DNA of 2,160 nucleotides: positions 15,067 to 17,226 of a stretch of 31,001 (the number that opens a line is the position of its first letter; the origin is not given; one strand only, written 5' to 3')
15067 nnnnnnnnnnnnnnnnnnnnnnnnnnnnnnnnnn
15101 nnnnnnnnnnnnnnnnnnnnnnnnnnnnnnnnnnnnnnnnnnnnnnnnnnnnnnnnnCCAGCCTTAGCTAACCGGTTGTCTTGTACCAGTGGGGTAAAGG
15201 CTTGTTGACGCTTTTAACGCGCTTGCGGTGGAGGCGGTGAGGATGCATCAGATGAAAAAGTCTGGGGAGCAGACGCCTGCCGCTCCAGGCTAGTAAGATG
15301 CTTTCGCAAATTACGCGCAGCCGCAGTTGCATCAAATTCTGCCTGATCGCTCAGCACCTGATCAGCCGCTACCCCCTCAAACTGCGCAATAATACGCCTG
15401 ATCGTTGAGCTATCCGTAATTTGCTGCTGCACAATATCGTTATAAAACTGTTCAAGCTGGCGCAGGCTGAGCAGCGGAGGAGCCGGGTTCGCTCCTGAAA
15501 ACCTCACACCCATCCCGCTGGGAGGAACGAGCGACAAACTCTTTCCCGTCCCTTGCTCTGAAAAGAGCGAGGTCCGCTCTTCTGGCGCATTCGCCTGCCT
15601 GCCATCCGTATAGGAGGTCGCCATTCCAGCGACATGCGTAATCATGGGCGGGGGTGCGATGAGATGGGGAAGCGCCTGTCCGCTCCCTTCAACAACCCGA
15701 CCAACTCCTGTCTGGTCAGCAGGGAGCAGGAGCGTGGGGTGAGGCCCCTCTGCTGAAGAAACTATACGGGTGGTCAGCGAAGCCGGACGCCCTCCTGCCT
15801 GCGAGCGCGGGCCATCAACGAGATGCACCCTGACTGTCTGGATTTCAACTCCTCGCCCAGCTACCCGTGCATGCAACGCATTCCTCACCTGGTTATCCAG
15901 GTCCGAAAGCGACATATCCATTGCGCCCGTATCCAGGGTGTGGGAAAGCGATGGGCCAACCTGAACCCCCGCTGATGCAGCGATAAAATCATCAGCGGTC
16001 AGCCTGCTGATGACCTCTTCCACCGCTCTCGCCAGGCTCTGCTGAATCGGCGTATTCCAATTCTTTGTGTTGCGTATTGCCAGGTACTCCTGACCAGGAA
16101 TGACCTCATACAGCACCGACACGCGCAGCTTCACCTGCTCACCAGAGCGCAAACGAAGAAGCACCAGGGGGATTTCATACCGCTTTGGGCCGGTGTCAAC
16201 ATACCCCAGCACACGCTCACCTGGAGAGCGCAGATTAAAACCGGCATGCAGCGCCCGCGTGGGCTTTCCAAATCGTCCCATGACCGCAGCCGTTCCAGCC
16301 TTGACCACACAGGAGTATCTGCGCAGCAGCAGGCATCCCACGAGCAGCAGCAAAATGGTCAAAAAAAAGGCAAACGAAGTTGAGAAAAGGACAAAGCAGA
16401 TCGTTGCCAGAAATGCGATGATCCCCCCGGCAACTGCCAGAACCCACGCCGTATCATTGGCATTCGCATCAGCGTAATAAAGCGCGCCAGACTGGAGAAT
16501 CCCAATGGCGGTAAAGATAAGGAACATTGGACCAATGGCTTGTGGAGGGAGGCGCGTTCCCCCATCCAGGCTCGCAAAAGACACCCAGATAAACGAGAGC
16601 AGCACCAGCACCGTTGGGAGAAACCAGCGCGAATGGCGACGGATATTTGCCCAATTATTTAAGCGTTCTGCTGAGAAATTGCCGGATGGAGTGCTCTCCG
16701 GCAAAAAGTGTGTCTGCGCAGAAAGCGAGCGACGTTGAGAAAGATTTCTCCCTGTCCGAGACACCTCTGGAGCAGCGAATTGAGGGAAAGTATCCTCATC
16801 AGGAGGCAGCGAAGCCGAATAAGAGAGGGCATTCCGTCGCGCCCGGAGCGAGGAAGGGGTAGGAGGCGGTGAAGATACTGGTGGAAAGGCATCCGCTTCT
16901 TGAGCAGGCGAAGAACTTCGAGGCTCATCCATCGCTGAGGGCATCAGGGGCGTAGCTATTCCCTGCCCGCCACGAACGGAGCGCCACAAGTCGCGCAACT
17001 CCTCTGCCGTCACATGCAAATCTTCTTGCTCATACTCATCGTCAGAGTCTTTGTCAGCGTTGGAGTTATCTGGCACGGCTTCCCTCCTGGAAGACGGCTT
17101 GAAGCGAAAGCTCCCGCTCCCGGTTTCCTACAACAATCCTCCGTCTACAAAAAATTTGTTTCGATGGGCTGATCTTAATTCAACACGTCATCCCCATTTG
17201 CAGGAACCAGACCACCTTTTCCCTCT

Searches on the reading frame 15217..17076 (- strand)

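Call 61: search_protein_families(library=pfam, proteins=[window:15217-17076:-], max_evalue=0.00001)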
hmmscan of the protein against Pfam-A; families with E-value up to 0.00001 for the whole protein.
window:15217-17076:- (620 aa): 1 family
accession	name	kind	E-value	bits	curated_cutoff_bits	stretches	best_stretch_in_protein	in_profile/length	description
PF01145.31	Band_7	-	3.6e-16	60.2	23.6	1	257-419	2-144/176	SPFH domain / Band 7 family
